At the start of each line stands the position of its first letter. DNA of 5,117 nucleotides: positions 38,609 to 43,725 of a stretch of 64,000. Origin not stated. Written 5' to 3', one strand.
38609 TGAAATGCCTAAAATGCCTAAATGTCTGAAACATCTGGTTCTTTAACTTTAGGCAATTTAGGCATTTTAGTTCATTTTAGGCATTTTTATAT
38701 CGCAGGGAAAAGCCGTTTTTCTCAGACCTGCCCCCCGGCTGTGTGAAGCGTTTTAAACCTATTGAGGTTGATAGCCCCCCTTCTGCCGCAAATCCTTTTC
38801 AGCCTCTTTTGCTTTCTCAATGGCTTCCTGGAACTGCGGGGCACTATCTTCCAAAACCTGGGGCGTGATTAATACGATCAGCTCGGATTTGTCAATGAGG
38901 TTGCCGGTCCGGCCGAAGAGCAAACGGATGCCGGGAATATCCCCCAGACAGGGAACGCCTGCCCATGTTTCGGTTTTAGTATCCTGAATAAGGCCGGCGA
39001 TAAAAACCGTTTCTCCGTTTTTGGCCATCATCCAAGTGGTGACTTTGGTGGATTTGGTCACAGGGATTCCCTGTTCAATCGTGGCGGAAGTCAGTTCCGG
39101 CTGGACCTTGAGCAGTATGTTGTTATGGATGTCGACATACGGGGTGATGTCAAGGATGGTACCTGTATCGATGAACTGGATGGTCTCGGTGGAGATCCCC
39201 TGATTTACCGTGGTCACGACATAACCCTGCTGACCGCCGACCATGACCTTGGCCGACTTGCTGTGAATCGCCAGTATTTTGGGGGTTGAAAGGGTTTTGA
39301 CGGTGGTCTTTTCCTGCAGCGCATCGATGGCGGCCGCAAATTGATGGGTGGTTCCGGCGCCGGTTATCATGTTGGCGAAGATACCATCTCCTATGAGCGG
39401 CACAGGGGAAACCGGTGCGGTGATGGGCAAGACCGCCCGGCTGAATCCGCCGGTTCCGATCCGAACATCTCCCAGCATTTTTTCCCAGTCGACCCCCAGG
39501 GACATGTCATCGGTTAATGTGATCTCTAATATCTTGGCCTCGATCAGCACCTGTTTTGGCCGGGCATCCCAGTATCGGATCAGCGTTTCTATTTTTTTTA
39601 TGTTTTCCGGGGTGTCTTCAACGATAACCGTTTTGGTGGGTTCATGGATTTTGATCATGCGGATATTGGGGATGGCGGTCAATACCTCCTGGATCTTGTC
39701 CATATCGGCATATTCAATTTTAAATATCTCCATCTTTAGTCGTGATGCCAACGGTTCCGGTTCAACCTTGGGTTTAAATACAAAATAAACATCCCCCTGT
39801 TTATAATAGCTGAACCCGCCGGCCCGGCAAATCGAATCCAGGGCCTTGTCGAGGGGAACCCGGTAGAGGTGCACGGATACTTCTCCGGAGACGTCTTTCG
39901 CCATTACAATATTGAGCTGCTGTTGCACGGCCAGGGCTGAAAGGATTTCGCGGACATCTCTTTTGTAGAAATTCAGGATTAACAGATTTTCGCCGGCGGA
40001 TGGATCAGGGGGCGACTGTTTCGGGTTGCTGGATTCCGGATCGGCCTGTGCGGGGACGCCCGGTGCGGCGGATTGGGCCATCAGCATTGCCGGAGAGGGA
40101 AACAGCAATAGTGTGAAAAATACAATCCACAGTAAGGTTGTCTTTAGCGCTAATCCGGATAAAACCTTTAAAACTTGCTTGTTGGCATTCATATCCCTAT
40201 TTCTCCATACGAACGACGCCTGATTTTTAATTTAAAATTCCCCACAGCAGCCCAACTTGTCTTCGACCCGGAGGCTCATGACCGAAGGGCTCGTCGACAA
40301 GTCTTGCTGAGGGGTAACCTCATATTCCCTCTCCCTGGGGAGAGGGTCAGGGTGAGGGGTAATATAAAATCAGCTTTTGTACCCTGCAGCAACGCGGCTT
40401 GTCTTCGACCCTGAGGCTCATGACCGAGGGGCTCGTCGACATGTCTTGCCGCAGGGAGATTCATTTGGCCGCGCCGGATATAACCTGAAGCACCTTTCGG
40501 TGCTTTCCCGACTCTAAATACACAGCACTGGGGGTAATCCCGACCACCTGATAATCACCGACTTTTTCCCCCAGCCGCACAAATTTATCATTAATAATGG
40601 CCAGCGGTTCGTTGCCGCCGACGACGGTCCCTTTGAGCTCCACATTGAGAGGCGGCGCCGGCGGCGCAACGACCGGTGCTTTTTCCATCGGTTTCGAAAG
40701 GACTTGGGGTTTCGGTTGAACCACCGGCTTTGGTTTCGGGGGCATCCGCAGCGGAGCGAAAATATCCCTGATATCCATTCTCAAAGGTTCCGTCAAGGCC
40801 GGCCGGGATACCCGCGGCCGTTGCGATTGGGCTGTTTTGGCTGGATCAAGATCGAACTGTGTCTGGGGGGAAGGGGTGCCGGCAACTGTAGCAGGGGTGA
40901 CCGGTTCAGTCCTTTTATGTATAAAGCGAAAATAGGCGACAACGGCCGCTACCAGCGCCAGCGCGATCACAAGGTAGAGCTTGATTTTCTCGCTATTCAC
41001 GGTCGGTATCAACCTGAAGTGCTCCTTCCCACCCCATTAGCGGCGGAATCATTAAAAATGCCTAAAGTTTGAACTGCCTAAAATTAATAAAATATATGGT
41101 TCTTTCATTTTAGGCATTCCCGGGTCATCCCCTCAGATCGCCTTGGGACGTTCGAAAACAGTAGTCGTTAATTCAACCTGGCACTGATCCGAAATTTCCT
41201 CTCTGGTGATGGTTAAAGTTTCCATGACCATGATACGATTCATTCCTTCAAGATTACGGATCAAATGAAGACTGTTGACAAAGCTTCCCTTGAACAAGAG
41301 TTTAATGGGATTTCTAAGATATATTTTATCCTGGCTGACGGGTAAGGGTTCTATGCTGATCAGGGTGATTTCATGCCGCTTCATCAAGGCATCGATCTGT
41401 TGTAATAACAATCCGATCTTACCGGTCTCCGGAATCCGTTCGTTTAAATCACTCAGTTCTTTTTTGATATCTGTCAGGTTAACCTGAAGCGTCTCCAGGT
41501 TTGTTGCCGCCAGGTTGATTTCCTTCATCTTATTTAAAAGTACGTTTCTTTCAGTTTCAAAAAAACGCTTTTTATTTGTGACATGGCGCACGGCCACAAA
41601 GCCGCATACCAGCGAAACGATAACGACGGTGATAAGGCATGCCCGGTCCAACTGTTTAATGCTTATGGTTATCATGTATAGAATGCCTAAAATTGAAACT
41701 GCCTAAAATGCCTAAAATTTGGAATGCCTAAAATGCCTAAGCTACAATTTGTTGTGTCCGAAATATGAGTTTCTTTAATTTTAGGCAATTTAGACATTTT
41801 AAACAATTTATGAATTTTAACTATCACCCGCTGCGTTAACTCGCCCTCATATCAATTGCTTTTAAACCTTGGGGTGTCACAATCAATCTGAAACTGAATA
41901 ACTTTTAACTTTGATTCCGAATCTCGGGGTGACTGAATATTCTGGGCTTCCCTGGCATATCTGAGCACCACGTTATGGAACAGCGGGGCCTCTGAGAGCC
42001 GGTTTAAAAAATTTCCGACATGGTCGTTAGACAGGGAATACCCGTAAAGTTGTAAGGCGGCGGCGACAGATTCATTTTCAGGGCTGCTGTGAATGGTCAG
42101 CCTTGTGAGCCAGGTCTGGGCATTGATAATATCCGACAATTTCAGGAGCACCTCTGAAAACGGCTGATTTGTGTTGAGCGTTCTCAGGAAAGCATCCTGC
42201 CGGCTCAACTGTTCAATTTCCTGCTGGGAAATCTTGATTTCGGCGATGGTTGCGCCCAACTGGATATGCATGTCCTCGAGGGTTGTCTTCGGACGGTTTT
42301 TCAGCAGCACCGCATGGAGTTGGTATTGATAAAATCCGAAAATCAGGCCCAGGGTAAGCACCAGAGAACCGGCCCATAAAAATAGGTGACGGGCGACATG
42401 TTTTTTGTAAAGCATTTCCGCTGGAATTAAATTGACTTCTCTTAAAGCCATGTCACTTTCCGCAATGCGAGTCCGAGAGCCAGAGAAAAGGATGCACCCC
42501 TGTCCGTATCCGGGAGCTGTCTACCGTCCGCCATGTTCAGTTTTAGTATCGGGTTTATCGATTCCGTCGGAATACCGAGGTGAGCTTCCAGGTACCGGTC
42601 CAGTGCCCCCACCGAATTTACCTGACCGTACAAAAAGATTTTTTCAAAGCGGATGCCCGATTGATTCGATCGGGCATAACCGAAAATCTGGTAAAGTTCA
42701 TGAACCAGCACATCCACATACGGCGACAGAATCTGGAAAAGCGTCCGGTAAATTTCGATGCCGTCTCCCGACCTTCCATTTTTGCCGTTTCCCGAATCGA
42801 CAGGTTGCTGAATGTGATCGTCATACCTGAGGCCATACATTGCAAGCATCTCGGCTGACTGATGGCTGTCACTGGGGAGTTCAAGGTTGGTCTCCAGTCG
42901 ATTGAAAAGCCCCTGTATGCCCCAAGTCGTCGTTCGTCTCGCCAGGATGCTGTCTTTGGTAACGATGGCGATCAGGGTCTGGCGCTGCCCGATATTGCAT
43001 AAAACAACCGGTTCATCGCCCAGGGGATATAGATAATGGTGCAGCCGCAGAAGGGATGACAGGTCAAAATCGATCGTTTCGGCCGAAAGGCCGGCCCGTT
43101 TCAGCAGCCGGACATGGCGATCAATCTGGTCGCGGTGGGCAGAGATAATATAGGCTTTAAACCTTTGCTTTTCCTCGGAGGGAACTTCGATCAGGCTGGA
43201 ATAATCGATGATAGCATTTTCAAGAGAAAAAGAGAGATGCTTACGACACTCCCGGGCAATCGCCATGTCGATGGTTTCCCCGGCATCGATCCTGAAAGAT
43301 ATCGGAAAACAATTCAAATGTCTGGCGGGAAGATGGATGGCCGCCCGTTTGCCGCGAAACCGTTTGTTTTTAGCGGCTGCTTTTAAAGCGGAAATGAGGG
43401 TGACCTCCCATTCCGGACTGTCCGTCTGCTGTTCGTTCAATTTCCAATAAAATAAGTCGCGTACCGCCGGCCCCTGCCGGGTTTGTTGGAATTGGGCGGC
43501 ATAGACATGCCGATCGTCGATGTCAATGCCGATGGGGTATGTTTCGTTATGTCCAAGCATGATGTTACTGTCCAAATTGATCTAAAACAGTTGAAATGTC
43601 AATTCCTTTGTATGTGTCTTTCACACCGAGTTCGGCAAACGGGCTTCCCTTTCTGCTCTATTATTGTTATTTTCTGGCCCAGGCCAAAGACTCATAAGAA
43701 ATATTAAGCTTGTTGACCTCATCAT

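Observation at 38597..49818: Seven intergenic arrays of a 9-nt unit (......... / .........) confined to the pilus-like gene cluster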

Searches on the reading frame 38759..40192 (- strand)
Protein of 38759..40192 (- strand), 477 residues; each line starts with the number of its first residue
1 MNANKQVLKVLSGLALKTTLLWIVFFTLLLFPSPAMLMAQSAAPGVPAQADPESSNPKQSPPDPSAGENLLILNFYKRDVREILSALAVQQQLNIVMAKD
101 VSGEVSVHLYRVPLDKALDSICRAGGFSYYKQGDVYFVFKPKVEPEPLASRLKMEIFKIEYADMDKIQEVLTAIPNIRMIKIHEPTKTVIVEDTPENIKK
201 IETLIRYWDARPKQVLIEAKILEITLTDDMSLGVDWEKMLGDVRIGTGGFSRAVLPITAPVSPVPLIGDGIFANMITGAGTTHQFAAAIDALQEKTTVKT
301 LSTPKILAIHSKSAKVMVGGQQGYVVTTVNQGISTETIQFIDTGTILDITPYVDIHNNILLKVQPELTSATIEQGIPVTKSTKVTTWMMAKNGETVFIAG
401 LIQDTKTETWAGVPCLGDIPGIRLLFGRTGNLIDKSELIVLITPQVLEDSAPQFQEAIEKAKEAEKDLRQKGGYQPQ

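Call 7: search_protein_families(library=pfam, proteins=[window:38759-40192:-], max_evalue=0.01)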
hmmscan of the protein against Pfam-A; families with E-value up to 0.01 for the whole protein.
window:38759-40192:- (477 aa): 4 families
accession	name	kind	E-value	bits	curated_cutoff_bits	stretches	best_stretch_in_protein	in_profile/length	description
PF00263.26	Secretin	-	9.8e-37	126.6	27.5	1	291-447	1-168/169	Bacterial type II and III secretion system protein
PF03958.22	Secretin_N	-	7.2e-07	29.8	28.2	1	155-214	2-69/69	Bacterial type II/III secretion system short domain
PF07660.19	STN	-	8.1e-05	22.8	28.4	1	94-140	2-51/52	Secretin and TonB N terminus short domain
PF16344.10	FecR_C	-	0.0088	16.5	24.4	0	73-135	2-67/70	FecR, C-terminal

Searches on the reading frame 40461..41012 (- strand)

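Call 7: search_protein_families(library=pfam, proteins=[window:40461-41012:-], max_evalue=0.01)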
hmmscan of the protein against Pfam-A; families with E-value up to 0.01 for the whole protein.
window:40461-41012:- (183 aa): 1 family
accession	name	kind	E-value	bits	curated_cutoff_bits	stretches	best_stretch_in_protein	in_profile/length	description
PF11356.14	T2SSC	-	0.0017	18.7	27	0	109-151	65-114/141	Type II secretion system protein C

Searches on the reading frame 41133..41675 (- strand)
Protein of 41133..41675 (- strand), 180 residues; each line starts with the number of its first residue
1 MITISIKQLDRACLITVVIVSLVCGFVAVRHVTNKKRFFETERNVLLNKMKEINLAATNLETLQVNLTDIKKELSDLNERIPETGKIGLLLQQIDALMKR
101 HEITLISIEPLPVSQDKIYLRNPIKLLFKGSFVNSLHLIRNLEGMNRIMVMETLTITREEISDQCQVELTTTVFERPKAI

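Call 7: search_protein_families(library=pfam, proteins=[window:41133-41675:-], max_evalue=0.01)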
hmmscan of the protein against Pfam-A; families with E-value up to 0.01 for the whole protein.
window:41133-41675:- (180 aa): 2 families
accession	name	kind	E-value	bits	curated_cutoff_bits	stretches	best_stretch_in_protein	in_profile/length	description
PF04350.18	PilO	-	1.2e-15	58.3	22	1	41-172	6-139/145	Pilus assembly protein, PilO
PF10741.14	T2SSM_b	-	0.00064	20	21.7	1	90-162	19-91/111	Type II secretion system (T2SS), protein M subtype b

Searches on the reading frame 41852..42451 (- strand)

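Call 7: search_protein_families(library=pfam, proteins=[window:41852-42451:-], max_evalue=0.01)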
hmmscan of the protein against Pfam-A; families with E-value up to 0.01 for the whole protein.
window:41852-42451:- (199 aa): 1 family
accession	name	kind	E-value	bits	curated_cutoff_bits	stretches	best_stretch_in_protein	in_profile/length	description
PF05137.18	PilN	-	3.3e-11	43.5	22.8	1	101-192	2-77/78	Fimbrial assembly protein (PilN)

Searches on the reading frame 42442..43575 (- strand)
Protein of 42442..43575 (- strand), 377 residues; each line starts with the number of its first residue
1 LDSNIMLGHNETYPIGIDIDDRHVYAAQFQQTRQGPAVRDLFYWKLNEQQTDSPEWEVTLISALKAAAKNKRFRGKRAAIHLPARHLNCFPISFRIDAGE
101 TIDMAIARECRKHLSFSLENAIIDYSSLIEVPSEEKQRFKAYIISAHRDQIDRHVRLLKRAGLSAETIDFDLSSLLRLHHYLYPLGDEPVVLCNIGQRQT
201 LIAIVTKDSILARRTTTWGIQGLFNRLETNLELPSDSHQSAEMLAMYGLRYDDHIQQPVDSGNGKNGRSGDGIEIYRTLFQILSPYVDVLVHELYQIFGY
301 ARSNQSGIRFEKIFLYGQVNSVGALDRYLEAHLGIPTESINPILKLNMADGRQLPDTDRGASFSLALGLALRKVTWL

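Call 7: search_protein_families(library=pfam, proteins=[window:42442-43575:-], max_evalue=0.01)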
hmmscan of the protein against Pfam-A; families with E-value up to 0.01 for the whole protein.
window:42442-43575:- (377 aa): 1 family
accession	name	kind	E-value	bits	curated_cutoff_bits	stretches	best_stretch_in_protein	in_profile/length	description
PF11104.14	PilM_2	-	1.5e-21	77.2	27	2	16-258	1-250/340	Type IV pilus assembly protein PilM;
